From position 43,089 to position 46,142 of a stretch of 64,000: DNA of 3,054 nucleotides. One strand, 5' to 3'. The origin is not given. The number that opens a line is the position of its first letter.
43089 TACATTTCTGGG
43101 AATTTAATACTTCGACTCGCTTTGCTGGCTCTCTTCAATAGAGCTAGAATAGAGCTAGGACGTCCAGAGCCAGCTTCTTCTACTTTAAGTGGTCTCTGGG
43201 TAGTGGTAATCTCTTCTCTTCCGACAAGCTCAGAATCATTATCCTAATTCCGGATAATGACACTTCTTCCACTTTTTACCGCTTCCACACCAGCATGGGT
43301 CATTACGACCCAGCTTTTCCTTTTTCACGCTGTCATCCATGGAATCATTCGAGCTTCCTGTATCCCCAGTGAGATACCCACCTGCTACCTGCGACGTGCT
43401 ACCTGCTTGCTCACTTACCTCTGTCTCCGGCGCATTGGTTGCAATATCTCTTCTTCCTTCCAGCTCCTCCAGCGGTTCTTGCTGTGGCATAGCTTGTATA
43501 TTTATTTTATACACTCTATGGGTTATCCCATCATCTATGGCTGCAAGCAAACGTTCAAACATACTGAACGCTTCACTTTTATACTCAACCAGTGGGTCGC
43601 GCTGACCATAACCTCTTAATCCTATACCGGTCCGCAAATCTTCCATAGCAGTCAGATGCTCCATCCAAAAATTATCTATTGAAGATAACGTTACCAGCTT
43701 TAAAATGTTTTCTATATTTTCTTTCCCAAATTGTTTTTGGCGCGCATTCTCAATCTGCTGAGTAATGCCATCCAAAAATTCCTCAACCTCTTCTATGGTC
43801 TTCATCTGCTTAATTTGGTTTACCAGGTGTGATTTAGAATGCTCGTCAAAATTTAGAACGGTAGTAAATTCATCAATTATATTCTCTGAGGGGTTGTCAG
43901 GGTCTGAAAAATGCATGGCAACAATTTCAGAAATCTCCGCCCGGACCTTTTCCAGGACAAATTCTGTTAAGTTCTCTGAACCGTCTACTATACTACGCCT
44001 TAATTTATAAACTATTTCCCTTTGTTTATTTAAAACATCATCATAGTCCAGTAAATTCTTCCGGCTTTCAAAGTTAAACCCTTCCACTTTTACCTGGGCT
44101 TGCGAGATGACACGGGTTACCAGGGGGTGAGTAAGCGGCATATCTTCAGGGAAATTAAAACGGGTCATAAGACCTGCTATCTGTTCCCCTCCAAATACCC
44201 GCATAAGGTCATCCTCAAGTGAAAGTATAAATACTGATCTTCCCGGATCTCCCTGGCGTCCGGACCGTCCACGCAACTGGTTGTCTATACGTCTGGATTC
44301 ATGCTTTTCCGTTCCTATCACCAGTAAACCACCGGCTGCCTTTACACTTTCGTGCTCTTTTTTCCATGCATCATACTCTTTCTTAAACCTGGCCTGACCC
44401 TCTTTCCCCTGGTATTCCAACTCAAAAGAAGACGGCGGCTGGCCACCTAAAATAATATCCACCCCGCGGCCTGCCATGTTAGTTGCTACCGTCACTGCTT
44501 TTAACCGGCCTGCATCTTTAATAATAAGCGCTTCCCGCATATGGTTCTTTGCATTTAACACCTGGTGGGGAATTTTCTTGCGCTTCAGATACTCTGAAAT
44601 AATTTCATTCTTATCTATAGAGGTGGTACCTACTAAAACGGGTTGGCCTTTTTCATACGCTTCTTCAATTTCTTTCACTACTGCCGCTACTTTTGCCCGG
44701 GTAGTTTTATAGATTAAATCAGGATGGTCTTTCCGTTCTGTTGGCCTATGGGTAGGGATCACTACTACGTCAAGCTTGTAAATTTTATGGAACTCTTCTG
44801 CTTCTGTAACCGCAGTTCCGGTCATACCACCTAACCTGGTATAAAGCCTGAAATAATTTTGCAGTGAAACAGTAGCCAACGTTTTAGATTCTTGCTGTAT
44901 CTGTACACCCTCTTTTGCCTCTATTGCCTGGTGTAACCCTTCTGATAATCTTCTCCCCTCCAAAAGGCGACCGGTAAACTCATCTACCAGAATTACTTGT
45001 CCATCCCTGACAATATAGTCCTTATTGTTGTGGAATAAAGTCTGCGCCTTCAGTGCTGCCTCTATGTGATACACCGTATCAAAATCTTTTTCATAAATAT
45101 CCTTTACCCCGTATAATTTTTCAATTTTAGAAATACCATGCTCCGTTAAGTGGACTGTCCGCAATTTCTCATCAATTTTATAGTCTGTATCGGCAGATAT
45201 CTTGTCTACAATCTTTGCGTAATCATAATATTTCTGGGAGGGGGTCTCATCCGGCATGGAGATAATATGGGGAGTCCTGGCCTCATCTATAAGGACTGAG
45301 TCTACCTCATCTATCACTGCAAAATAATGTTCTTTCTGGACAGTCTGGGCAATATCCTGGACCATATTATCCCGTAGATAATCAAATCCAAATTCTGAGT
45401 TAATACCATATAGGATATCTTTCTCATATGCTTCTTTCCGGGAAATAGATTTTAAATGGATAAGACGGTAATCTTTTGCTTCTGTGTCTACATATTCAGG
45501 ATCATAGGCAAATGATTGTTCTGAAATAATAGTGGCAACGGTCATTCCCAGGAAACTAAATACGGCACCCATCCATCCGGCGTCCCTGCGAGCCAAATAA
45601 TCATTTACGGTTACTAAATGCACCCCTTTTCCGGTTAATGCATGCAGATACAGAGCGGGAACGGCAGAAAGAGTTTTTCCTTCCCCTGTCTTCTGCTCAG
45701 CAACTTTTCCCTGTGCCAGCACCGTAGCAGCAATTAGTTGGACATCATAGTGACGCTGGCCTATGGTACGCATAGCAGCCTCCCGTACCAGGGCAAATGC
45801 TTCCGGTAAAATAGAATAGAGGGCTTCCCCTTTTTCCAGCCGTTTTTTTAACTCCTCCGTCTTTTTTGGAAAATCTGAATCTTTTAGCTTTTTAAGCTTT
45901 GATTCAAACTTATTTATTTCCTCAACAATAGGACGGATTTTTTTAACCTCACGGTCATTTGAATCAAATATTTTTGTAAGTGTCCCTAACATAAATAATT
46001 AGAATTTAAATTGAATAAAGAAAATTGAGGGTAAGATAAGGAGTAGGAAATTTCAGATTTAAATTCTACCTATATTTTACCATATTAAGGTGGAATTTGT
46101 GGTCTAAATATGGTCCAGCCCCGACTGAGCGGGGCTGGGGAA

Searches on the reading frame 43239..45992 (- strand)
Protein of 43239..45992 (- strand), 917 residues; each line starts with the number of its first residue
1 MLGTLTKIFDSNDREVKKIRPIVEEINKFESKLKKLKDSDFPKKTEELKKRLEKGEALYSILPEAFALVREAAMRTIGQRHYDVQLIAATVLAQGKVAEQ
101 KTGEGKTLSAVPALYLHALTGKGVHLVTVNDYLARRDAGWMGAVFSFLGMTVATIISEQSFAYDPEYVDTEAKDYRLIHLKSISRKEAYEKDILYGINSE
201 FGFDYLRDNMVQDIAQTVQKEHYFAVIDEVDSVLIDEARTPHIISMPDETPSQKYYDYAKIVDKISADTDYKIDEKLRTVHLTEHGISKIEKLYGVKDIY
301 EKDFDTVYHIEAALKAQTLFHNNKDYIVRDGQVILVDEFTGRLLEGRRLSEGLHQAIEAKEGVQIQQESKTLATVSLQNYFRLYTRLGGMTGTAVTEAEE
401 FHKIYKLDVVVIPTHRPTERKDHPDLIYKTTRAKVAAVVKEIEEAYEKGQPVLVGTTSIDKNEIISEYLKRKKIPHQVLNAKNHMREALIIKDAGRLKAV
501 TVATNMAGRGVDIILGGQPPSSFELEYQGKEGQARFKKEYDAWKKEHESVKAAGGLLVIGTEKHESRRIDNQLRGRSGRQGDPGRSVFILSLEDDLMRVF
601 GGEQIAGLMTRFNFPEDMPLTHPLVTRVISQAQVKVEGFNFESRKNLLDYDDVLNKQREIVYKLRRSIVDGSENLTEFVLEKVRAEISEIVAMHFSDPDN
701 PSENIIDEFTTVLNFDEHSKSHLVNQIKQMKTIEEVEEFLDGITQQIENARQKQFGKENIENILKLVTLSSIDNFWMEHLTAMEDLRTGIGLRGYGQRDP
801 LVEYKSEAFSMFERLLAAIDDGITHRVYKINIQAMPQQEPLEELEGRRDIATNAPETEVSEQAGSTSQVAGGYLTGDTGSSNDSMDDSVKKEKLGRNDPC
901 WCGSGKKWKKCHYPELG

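Call 45: find_homologous_proteins(query=window:43239-45992:-, max_evalue=1e-100)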
Query window:43239-45992:- (917 aa): 8000 proteins with E <= 1e-100 among 8000 candidates; the best 120 are listed.
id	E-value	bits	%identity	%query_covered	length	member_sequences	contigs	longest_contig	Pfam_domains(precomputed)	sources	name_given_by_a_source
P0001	0.0e+0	2053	100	100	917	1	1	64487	PF07517.21,PF07516.19,PF21090.4,PF02810.22,PF01043.27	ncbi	ncbi:MAG: preprotein translocase subunit SecA [Candidatus Levyibacteriota bacterium]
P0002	0.0e+0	1727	84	100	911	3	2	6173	PF07517.21,PF07516.19,PF21090.4,PF02810.22,PF01043.27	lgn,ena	-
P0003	0.0e+0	1660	81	100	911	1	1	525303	PF07517.21,PF07516.19,PF21090.4,PF02810.22,PF01043.27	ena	-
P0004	0.0e+0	1659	80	100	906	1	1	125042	PF07517.21,PF07516.19,PF21090.4,PF02810.22,PF01043.27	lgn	-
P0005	0.0e+0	1654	80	100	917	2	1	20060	PF07517.21,PF07516.19,PF21090.4,PF02810.22,PF01043.27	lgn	-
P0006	0.0e+0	1648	80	100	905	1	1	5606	PF07517.21,PF07516.19,PF21090.4,PF02810.22,PF01043.27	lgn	-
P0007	0.0e+0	1630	79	100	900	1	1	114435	PF07517.21,PF07516.19,PF21090.4,PF02810.22,PF01043.27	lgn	-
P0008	0.0e+0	1629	80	100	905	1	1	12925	PF07517.21,PF07516.19,PF21090.4,PF02810.22,PF01043.27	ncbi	ncbi:MAG: preprotein translocase subunit SecA [Candidatus Levyibacteriota bacterium]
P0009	0.0e+0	1625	79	100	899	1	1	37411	PF07517.21,PF07516.19,PF21090.4,PF02810.22,PF01043.27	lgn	-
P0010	0.0e+0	1625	80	100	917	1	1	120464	PF07517.21,PF07516.19,PF21090.4,PF02810.22,PF01043.27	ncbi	-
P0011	0.0e+0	1623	78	100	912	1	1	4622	PF07517.21,PF07516.19,PF21090.4,PF02810.22,PF01043.27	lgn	-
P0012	0.0e+0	1619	79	100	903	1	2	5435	PF07517.21,PF07516.19,PF21090.4,PF02810.22,PF01043.27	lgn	-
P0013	0.0e+0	1583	77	100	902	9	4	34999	PF07517.21,PF07516.19,PF21090.4,PF02810.22,PF01043.27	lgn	-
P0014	0.0e+0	1579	76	100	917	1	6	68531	PF07517.21,PF07516.19,PF21090.4,PF02810.22,PF01043.27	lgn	-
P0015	0.0e+0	1577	77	100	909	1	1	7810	PF07517.21,PF07516.19,PF21090.4,PF02810.22,PF01043.27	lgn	-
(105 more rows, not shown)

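Call 46: find_encoding_contigs(protein=P0002, flank=2000, max_places=2)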
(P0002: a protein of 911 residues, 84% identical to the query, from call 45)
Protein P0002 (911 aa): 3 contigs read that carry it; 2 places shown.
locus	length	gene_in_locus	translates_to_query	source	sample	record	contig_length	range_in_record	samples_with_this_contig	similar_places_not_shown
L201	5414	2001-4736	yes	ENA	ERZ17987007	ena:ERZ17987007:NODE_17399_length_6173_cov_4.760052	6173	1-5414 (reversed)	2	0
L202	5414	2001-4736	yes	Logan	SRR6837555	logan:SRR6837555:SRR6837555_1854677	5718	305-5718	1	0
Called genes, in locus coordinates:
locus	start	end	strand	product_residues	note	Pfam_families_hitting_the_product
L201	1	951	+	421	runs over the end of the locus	PF02403:Seryl_tRNA_N, PF00587:tRNA-synt_2b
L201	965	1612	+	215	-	PF00657:Lipase_GDSL, PF13472:Lipase_GDSL_2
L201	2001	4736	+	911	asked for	PF07517:SecA_DEAD, PF01043:SecA_PP_bind, PF21090:P-loop_SecA, PF07516:SecA_SW, PF02810:SEC-C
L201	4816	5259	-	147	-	-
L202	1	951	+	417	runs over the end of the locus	?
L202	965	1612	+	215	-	PF00657:Lipase_GDSL, PF13472:Lipase_GDSL_2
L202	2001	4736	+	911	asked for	PF07517:SecA_DEAD, PF01043:SecA_PP_bind, PF21090:P-loop_SecA, PF07516:SecA_SW, PF02810:SEC-C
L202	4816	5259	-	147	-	-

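Call 47: find_encoding_contigs(protein=P0003, flank=2000, max_places=1)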
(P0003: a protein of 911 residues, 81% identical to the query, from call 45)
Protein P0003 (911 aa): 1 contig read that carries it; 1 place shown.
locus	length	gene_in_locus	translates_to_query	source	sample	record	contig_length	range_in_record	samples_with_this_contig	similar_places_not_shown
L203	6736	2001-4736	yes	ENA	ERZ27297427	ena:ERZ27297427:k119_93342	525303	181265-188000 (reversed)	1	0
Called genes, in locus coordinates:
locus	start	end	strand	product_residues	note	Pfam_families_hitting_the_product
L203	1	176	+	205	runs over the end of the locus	PF01725:Ham1p_like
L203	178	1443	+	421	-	PF02403:Seryl_tRNA_N, PF00587:tRNA-synt_2b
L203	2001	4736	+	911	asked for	PF07517:SecA_DEAD, PF01043:SecA_PP_bind, PF21090:P-loop_SecA, PF07516:SecA_SW, PF02810:SEC-C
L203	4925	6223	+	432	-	-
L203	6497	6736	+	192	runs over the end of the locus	PF07963:N_methyl (faint)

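Call 48: find_encoding_contigs(protein=P0004, flank=2000, max_places=1)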
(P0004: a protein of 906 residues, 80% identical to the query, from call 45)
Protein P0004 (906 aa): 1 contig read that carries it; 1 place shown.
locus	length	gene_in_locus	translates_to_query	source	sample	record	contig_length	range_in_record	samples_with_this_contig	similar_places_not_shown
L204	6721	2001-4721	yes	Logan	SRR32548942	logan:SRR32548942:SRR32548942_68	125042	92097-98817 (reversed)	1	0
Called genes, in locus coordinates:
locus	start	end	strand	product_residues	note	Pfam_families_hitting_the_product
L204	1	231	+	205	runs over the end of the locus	PF01725:Ham1p_like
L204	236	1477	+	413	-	PF02403:Seryl_tRNA_N, PF00587:tRNA-synt_2b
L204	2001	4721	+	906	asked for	PF07517:SecA_DEAD, PF01043:SecA_PP_bind, PF21090:P-loop_SecA, PF07516:SecA_SW, PF02810:SEC-C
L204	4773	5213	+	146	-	PF02325:CCB3_YggT (weak)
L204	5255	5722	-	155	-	-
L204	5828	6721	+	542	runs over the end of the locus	PF02366:PMT (weak), PF13231:PMT_2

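Call 49: find_encoding_contigs(protein=P0005, flank=2000, max_places=1)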
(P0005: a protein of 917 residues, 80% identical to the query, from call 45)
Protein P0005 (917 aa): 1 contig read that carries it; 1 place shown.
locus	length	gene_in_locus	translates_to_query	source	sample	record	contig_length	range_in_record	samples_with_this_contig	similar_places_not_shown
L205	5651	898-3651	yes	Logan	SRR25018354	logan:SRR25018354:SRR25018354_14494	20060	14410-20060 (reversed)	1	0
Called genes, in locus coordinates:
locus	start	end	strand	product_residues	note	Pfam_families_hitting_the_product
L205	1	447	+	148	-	?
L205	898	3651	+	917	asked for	PF07517:SecA_DEAD, PF01043:SecA_PP_bind, PF21090:P-loop_SecA, PF07516:SecA_SW, PF02810:SEC-C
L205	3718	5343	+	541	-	PF02366:PMT, PF13231:PMT_2 (weak)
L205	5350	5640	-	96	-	-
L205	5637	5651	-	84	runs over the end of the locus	-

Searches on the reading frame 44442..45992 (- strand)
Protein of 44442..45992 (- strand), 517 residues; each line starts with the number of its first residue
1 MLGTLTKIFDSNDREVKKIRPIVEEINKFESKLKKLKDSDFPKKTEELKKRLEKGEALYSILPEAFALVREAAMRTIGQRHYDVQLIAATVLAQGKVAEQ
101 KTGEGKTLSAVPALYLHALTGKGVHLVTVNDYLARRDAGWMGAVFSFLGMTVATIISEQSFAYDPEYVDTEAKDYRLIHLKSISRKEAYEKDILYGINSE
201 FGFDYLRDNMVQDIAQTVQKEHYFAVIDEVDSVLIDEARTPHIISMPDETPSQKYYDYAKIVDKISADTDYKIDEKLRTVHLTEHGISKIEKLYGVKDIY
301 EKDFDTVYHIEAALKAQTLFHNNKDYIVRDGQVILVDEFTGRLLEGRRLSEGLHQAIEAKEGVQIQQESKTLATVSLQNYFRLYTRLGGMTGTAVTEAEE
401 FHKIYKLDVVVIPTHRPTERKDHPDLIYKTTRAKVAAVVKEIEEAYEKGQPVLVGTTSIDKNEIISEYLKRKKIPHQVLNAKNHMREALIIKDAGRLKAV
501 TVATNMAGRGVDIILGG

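Call 12: find_related_loci(query=window:44442-45992:-, collection=genome_contigs, flank=5000)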
Query seq(517 aa) (517 aa) in genome_contigs; peptide patterns used: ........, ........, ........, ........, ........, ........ (x = any residue, [..] = any of these).
600 stretches matched a pattern (row limit reached: there are more); 502 encode a relative of the query (tblastn E <= 1e-3); the best 80 are kept; 80 distinct loci.
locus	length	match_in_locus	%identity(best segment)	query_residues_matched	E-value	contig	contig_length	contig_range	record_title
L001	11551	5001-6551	78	1-517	0e+0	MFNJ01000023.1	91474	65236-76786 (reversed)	MAG: Candidatus Levybacteria bacterium RIFCSPHIGHO2_01_FULL_36_15 rifcsphigho2_01_scaffold_289, whole genome shotgun seq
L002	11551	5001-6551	78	1-517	0e+0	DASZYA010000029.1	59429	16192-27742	MAG TPA_asm: Patescibacteria group bacterium isolate SMAG_U6198 k141_725838, whole genome shotgun sequence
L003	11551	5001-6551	78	1-517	0e+0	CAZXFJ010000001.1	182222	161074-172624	MAG TPA_asm: uncultured Gammaproteobacteria bacterium isolate SRP292972_co1_15 genome assembly, contig: NODE_108_length_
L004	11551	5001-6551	76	1-517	0e+0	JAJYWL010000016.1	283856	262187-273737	MAG: bacterium isolate FK3.bin113 NODE_31_length_283856_cov_3.502479, whole genome shotgun sequence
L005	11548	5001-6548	77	1-517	0e+0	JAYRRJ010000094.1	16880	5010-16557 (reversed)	MAG: Candidatus Levyibacteriota bacterium isolate XM1_ASGE3bin.27 k141_574506, whole genome shotgun sequence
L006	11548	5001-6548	76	1-517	0e+0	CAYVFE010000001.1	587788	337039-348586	MAG TPA_asm: uncultured Gammaproteobacteria bacterium isolate binchicken_co173_433 genome assembly, contig: NODE_6_lengt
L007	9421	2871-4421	75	1-517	0e+0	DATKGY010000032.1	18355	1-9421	MAG TPA_asm: Patescibacteria group bacterium isolate SMAG_U14563 k141_112329, whole genome shotgun sequence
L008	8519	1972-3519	78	2-517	0e+0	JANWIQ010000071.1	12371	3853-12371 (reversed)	MAG: Candidatus Paceibacterota bacterium isolate CRAIB_MAG45 c_000000083992, whole genome shotgun sequence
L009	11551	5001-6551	74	1-517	0e+0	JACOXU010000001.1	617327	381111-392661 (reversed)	MAG: Candidatus Levyibacteriota bacterium isolate NC_groundwater_161_Ag_S-0.1um_37_19 S4_GD2017_2_S1_scaffold_10, whole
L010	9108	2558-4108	75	1-517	0e+0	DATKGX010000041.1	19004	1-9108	MAG TPA_asm: Patescibacteria group bacterium isolate SMAG_U14562 k141_111940, whole genome shotgun sequence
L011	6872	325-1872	75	1-517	0e+0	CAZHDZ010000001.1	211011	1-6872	MAG TPA_asm: uncultured Gammaproteobacteria bacterium isolate SRP286056_co1_222 genome assembly, contig: NODE_27_length_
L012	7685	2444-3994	73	1-517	0e+0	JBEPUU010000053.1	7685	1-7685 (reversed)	MAG: bacterium isolate 22E.metabat2_refined.014_sub NODE_9294_length_7685_cov_5.004325, whole genome shotgun sequence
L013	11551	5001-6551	74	1-517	0e+0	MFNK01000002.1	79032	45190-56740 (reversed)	MAG: Candidatus Levybacteria bacterium RIFCSPHIGHO2_01_FULL_36_15b rifcsphigho2_01_scaffold_1395, whole genome shotgun s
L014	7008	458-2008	72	1-517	0e+0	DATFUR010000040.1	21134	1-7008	MAG TPA_asm: Patescibacteria group bacterium isolate SMAG_U9442 k141_3458401, whole genome shotgun sequence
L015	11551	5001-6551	73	1-517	0e+0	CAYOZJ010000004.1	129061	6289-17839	MAG TPA_asm: uncultured Gammaproteobacteria bacterium isolate SRP200132_co1_666 genome assembly, contig: NODE_123_length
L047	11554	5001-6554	65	1-517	0e+0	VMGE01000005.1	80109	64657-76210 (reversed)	MAG: Microgenomates group bacterium Gr01-1014_5 G01um10145_scaffold_139, whole genome shotgun sequence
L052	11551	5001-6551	63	1-517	0e+0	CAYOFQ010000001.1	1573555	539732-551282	MAG TPA_asm: uncultured Gammaproteobacteria bacterium isolate SRP342105_co1_162 genome assembly, contig: NODE_1_length_1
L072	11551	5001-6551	62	1-517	0e+0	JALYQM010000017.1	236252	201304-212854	MAG: bacterium isolate MDV bin63 SD1454-56_k127_200903, whole genome shotgun sequence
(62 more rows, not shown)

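Call 55: search_protein_families(library=pfam, proteins=[L072:2837-3523:+, L047:3779-4417:+, L072:3952-4917:+, L052:3807-4916:+], max_evalue=0.01)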
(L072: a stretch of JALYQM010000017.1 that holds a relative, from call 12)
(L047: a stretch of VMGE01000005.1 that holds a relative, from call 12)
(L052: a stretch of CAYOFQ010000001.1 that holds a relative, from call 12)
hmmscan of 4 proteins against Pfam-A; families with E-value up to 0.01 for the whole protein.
L072:2837-3523:+ (228 aa): 4 families
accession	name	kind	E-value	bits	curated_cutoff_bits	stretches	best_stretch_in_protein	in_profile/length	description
PF13847.12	Methyltransf_31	-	2.2e-06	27.9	27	1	68-190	6-120/145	Methyltransferase domain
PF01564.23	Spermine_synth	-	6.6e-06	26.2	22.9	1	58-206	11-159/186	Spermine/spermidine synthase domain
PF13649.12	Methyltransf_25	-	0.00061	20.9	27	1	69-144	1-70/97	Methyltransferase domain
PF02390.23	Methyltransf_4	-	0.0074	16.2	24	0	67-129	3-65/173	Putative methyltransferase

L047:3779-4417:+ (212 aa): 12 families
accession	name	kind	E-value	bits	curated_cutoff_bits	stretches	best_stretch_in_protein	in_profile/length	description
PF01564.23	Spermine_synth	-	1.8e-15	57.4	22.9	1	60-197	19-157/186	Spermine/spermidine synthase domain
PF13649.12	Methyltransf_25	-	2.2e-10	41.5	27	1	63-166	1-97/97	Methyltransferase domain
PF13847.12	Methyltransf_31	-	5.9e-08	32.9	27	1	67-191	11-128/145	Methyltransferase domain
PF08241.18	Methyltransf_11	-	9.6e-07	29.8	21.2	1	66-168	3-93/95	Methyltransferase domain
PF08242.18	Methyltransf_12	-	5.7e-06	27.4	30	1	65-167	2-97/98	Methyltransferase domain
PF01209.24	Ubie_methyltran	-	7.6e-05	22.6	20.1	1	43-166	32-147/233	ubiE/COQ5 methyltransferase family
PF01596.23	Methyltransf_3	-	0.00011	22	22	1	70-157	56-143/204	O-methyltransferase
PF05430.17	Methyltransf_30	-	0.00015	22.1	22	1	99-169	20-88/124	S-adenosyl-L-methionine-dependent methyltransferase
PF13489.12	Methyltransf_23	-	0.00088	19.5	27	1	47-171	10-117/164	Methyltransferase domain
PF05175.20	MTS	-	0.0011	19.1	23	1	54-166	25-134/170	Methyltransferase small domain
PF01795.25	Methyltransf_5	-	0.0026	17.7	27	1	67-139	28-100/309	MraW methylase family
PF10294.15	Methyltransf_16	-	0.0096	16.1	21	0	35-137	26-126/174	Lysine methyltransferase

L072:3952-4917:+ (321 aa): 1 family
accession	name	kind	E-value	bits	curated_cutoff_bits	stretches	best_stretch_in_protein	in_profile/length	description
PF01966.28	HD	-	4.1e-13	50.1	22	1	102-244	3-116/116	HD domain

L052:3807-4916:+ (369 aa): 1 family
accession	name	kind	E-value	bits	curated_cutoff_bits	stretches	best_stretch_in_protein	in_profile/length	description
PF06729.17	CENP-R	-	0.0021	18.4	27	1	40-102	45-107/138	Kinetochore component, CENP-R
